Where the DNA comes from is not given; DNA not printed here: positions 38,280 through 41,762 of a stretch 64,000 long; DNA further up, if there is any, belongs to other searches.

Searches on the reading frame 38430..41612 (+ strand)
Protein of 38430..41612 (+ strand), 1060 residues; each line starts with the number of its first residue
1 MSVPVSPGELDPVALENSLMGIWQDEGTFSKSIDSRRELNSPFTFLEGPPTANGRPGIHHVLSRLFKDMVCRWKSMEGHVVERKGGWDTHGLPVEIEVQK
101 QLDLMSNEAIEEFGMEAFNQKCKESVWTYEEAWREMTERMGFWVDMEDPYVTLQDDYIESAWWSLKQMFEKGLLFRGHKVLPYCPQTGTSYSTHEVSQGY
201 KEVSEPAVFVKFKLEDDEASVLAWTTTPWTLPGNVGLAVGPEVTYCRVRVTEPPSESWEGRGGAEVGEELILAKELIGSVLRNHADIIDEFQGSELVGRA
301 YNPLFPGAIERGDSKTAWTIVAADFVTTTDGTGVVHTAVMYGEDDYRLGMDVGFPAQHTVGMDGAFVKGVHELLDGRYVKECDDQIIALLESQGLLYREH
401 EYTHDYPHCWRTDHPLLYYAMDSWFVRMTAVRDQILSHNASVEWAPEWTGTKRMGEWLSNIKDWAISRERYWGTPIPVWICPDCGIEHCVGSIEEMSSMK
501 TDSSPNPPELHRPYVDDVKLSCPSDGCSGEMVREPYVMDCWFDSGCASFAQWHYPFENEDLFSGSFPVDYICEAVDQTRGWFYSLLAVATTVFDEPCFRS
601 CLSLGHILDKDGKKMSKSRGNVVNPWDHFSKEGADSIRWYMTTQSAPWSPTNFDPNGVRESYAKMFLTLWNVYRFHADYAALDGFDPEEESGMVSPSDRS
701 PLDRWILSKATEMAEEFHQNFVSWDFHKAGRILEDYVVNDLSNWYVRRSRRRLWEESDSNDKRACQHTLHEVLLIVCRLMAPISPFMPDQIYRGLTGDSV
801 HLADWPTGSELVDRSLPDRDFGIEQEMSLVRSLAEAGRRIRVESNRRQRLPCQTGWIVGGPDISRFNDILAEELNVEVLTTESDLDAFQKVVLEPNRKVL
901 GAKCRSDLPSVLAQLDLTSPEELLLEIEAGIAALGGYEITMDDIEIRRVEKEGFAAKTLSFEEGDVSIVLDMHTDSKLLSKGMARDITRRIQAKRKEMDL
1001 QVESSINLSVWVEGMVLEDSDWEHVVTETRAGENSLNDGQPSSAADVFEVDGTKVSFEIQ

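Call 87: search_protein_families(library=pfam, proteins=[window:38430-41612:+], max_evalue=0.001)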
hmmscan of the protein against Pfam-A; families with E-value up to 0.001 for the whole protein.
window:38430-41612:+ (1060 aa): 4 families
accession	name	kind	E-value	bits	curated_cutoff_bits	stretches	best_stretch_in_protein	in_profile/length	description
PF00133.28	tRNA-synt_1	-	4.7e-116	388.4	22.7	1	21-645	4-405/414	tRNA synthetases class I (I, L, M and V)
PF08264.19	Anticodon_1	-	1.1e-29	103.7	25.1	1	703-853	1-145/148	Anticodon-binding domain of tRNA ligase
PF19302.4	DUF5915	-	5.7e-20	72.1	27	1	868-1059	2-192/195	Domain of unknown function (DUF5915)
PF09334.17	tRNA-synt_1g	-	3.5e-15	56.1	20.1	1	608-658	321-371/391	tRNA synthetases class I (M)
